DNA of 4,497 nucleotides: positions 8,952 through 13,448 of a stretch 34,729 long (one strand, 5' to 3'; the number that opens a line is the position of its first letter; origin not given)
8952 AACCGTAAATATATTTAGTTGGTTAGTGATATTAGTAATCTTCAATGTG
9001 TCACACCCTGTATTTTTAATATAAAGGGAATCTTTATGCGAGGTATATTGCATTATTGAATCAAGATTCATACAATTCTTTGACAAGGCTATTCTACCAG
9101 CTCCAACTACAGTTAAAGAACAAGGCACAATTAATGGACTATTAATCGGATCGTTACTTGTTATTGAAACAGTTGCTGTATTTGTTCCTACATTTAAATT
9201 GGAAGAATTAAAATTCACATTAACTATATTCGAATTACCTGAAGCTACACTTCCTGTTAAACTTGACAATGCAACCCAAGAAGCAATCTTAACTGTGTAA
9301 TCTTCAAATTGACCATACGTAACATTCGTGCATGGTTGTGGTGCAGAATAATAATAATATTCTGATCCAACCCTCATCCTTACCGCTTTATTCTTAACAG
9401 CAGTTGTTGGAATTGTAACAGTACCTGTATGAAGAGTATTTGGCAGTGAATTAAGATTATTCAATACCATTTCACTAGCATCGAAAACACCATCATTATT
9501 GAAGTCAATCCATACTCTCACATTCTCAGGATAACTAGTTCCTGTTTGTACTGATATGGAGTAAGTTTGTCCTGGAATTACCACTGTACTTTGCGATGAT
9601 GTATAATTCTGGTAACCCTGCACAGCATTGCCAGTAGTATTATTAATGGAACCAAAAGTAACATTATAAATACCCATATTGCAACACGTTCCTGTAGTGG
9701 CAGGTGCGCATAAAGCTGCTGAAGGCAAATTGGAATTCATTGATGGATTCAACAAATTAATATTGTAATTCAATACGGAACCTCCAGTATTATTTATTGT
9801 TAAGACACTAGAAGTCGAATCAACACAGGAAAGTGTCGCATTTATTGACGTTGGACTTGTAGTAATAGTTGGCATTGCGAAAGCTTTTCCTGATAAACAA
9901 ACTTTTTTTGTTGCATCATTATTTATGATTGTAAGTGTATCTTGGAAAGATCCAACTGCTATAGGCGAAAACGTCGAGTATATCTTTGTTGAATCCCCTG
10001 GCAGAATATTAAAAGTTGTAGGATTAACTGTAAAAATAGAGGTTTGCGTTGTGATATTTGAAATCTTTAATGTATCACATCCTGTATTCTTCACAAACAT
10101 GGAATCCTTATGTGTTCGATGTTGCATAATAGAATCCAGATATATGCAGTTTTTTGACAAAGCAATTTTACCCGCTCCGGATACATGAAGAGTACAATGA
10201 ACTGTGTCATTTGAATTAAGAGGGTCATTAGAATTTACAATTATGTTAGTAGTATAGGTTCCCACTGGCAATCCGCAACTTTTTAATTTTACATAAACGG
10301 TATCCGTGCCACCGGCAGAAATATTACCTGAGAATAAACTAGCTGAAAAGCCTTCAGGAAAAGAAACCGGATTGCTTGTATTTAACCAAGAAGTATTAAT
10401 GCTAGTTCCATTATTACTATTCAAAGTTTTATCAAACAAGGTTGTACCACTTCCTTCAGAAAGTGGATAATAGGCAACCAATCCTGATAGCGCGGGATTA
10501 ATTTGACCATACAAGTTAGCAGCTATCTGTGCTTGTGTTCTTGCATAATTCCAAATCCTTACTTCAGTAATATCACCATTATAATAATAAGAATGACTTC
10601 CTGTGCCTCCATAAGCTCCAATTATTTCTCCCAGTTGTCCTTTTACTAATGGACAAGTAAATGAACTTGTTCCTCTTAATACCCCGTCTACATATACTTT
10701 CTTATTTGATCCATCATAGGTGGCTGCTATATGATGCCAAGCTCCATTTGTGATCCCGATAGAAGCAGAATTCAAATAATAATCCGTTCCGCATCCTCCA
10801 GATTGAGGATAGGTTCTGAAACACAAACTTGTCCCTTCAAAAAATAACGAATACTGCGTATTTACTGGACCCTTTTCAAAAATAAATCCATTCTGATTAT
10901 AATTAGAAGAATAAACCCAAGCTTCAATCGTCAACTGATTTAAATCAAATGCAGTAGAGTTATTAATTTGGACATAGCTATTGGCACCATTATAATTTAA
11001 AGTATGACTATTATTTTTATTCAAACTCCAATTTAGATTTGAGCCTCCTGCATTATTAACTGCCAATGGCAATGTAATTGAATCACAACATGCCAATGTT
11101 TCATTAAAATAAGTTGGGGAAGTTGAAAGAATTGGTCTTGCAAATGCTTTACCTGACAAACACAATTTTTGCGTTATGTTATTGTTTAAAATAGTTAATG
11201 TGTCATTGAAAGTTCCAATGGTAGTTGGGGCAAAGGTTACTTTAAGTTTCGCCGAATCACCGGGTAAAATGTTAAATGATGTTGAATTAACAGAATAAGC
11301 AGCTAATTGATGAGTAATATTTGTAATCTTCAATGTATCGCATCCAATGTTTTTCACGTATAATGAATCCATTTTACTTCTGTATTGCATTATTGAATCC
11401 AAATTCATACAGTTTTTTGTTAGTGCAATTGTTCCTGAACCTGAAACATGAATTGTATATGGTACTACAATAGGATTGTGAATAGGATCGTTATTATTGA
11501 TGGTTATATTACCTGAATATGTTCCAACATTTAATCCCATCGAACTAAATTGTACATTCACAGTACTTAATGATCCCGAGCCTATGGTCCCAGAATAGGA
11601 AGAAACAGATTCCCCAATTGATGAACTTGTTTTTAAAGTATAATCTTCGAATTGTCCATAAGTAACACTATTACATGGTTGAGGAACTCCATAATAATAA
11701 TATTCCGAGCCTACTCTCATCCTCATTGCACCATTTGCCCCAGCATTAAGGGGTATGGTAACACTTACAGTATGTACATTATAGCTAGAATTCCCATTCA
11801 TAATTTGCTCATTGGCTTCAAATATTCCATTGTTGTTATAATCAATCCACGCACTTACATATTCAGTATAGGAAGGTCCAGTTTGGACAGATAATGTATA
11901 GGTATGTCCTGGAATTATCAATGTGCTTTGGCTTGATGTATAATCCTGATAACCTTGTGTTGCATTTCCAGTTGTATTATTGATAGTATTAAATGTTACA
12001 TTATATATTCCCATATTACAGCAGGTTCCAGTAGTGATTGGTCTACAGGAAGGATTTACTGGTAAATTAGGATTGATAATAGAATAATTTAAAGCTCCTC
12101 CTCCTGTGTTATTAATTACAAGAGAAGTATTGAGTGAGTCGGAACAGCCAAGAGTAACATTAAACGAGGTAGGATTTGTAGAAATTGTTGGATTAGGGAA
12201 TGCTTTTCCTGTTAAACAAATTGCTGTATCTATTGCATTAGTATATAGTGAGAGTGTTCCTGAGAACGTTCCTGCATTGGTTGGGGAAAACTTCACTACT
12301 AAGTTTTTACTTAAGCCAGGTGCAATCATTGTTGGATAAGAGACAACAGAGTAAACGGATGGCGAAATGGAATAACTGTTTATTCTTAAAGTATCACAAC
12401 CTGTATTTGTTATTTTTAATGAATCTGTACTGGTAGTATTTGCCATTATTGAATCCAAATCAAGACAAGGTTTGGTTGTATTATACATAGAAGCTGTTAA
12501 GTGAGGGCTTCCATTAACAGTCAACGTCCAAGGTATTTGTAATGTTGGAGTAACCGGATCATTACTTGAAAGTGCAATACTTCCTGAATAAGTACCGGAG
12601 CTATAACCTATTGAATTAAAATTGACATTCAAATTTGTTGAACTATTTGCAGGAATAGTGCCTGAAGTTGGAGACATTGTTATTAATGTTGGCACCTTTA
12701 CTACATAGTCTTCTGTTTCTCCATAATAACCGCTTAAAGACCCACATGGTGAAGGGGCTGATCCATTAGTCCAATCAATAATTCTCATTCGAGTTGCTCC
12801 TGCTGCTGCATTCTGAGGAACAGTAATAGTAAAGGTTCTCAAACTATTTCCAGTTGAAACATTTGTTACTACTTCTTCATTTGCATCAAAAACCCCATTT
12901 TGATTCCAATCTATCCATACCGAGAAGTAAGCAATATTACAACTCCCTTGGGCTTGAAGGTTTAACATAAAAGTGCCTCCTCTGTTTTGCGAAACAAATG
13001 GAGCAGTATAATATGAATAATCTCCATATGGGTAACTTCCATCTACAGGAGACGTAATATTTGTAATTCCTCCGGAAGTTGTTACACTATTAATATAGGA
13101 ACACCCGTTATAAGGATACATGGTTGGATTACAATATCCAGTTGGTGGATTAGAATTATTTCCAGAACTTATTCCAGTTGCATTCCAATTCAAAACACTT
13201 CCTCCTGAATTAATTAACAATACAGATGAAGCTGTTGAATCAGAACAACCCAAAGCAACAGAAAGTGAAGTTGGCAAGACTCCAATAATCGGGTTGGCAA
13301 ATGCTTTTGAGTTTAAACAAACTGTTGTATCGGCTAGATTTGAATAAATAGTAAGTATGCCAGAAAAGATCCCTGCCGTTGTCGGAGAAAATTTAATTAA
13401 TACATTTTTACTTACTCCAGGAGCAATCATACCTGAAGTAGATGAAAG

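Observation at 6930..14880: Seven Ig-like host domains each apparently split by a different guest domain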

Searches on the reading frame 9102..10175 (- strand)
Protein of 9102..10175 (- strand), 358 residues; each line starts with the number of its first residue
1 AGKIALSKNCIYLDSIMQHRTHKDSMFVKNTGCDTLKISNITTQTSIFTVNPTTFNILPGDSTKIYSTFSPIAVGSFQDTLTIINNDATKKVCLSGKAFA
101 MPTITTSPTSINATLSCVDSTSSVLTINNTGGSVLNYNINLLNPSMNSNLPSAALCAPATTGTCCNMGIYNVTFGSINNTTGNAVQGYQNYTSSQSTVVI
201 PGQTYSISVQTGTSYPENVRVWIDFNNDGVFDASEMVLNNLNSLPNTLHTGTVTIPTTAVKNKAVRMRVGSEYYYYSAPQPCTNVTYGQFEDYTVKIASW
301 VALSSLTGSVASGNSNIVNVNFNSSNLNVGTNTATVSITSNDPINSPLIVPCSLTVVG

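Call 32: predict_structure(alignment_id=A4)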
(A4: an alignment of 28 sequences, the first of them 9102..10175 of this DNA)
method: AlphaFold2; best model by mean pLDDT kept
length: 358 residues; sequences in the alignment: 28
mean_pLDDT: 90.3   pTM: 0.63
mean pLDDT of the five models: 90.3, 89.6, 89.1, 88.8, 87.0
residues with pLDDT >= 90: 248; 70-90: 95; 50-70: 10; < 50: 5
segments of 3 or more residues with pLDDT < 50: 144-148
pLDDT, mean of each block of 10 residues (from residue 1): 91 89 96 96 95 97 97 95 93 95 96 91 96 93 55 82 78 93 77 86 91 92 95 96 86 91 90 95 92 88 88 96 83 91 93 90
secondary structure, 60 per line:
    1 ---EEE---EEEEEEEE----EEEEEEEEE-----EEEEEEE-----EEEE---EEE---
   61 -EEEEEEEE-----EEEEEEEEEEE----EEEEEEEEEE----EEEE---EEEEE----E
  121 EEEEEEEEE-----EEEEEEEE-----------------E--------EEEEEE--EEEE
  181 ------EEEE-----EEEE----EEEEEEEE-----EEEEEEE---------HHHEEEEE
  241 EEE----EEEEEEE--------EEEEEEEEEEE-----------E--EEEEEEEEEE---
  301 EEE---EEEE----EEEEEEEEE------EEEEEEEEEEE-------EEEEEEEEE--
elements in order: E4-6 E10-17 E22-30 E36-42 E48-51 E55-57 E62-69 E75-85 E90-99 E104-107 E111-115 E120-129 E135-142 E169-174 E177-180 E187-190 E196-199 E204-211 E217-223 E236-243 E248-254 E263-273 E288-297 E301-303 E307-310 E315-323 E330-340 E348-356

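Call 35: fold_search(model_id=the predicted structure, library=pdb)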
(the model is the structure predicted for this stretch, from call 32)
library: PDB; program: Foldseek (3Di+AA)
matches with E <= 10: 1946; with E <= 0.001: 307
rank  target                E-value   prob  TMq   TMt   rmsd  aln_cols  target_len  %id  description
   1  7sqc_2A               2.9e-15  1.00  0.26  0.13  40.5       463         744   11  Ciliary C1 central pair apparatus isolated from Chlamydomonas reinhardtii (released 2022-04-13)
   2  7som_D                3.5e-14  1.00  0.29  0.07  22.0       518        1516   11  Ciliary C2 central pair apparatus isolated from Chlamydomonas reinhardtii (released 2022-04-13)
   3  7sqc_2B               4.0e-14  1.00  0.25  0.13  38.8       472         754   12  Ciliary C1 central pair apparatus isolated from Chlamydomonas reinhardtii (released 2022-04-13)
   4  9ijj_C                5.8e-14  1.00  0.32  0.13  35.0       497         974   10  In situ structure of the central apparatus in mouse sperm axoneme. (released 2025-06-04)
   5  7sqc_T1               1.2e-13  1.00  0.25  0.17  37.0       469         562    9  Ciliary C1 central pair apparatus isolated from Chlamydomonas reinhardtii (released 2022-04-13)
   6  7sqc_F0               1.3e-13  1.00  0.28  0.32  23.8       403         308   11  Ciliary C1 central pair apparatus isolated from Chlamydomonas reinhardtii (released 2022-04-13)
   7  9ijj_O                2.1e-13  1.00  0.29  0.09  41.9       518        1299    8  In situ structure of the central apparatus in mouse sperm axoneme. (released 2025-06-04)
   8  7sqc_T3               2.3e-13  1.00  0.25  0.29  26.8       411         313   10  Ciliary C1 central pair apparatus isolated from Chlamydomonas reinhardtii (released 2022-04-13)
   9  7sqc_F1               2.7e-13  1.00  0.27  0.21  23.8       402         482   12  Ciliary C1 central pair apparatus isolated from Chlamydomonas reinhardtii (released 2022-04-13)
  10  9ijj_4I               3.3e-13  1.00  0.26  0.04  23.2       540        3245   10  In situ structure of the central apparatus in mouse sperm axoneme. (released 2025-06-04)
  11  9ijj_4J               5.3e-13  1.00  0.25  0.13  34.3       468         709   10  In situ structure of the central apparatus in mouse sperm axoneme. (released 2025-06-04)
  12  9ijj_h                8.0e-13  1.00  0.23  0.06  36.1       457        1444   10  In situ structure of the central apparatus in mouse sperm axoneme. (released 2025-06-04)
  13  7sqc_T2               1.3e-12  1.00  0.25  0.17  36.9       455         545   10  Ciliary C1 central pair apparatus isolated from Chlamydomonas reinhardtii (released 2022-04-13)
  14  9ijj_4G               2.3e-12  1.00  0.25  0.03  33.9       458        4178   12  In situ structure of the central apparatus in mouse sperm axoneme. (released 2025-06-04)
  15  9ijj_4A               3.4e-12  1.00  0.26  0.04  30.9       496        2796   11  In situ structure of the central apparatus in mouse sperm axoneme. (released 2025-06-04)
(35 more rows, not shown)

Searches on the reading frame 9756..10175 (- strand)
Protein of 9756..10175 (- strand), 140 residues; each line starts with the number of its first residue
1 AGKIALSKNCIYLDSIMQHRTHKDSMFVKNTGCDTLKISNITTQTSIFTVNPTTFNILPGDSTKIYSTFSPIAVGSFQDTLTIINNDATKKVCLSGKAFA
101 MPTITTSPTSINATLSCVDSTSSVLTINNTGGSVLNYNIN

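Call 18: find_related_loci(query=A3, collection=genome_contigs, flank=10000)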
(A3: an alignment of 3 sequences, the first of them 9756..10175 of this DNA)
Query A3 (140 aa) in genome_contigs; peptide patterns used: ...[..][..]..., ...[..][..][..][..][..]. (x = any residue, [..] = any of these).
56 stretches matched a pattern; 1 encode a relative of the query (tblastn E <= 1e-3); 1 distinct loci.
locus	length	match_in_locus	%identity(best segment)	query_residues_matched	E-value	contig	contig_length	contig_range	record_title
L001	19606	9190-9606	66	2-140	6e-60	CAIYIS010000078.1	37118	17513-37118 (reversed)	MAG: uncultured Bacteroidetes bacterium isolate Kiruna_bin-09093 genome assembly, contig: bin-09093:78/85, whole genome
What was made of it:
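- Tried and rejected: Repeating it with three closer modules gave one locus (call 18).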

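Call 31: search_protein_families(library=ncbifam, proteins=[L001:4972-5922:+], max_evalue=0.1)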
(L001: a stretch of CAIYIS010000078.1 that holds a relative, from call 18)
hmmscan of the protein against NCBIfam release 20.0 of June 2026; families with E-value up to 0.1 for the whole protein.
L001:4972-5922:+ (317 aa): 0 families

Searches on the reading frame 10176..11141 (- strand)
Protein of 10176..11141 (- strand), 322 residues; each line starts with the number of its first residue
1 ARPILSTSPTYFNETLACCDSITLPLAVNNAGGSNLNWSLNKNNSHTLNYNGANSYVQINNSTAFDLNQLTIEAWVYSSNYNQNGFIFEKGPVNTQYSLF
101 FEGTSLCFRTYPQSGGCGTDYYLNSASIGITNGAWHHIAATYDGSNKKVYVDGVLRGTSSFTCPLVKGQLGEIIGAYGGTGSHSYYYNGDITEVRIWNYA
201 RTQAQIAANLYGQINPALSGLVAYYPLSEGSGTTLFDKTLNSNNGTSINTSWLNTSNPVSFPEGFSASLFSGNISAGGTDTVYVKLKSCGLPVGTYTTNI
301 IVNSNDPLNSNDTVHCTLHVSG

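Call 31: search_protein_families(library=ncbifam, proteins=[window:10176-11141:-], max_evalue=0.1)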
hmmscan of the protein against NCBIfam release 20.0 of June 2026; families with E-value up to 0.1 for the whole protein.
window:10176-11141:- (322 aa): 2 families
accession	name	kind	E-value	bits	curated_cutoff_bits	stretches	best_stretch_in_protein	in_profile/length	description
NF052521.1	TafC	equivalog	3.1e-09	36.4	410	1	37-213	184-362/373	TafC family fimbrial protein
NF041425.1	OS_HP2_seleno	subfamily_domain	0.0086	16.4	100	1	264-316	41-93/98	OS_HP2 family (seleno)protein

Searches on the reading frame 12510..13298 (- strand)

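Call 31: search_protein_families(library=ncbifam, proteins=[window:12510-13298:-], max_evalue=0.1)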
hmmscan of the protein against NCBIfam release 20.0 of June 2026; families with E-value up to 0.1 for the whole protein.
window:12510-13298:- (263 aa): 3 families
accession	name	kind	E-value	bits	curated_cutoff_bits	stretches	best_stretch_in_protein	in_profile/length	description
NF047971.1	ThermolysLepto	equivalog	4.7e-12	44.9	1350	1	67-203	636-772/776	M4 family metalopeptidase thermolysin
NF045830.1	MYPU_1760_HExxH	subfamily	0.013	14.7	175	1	80-152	437-497/509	MYPU_1760 family metalloprotease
NF041335.1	surf_glcprot_Halo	equivalog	0.013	13.6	1100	1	114-173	57-117/862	ArtA-dependent S-layer glycoprotein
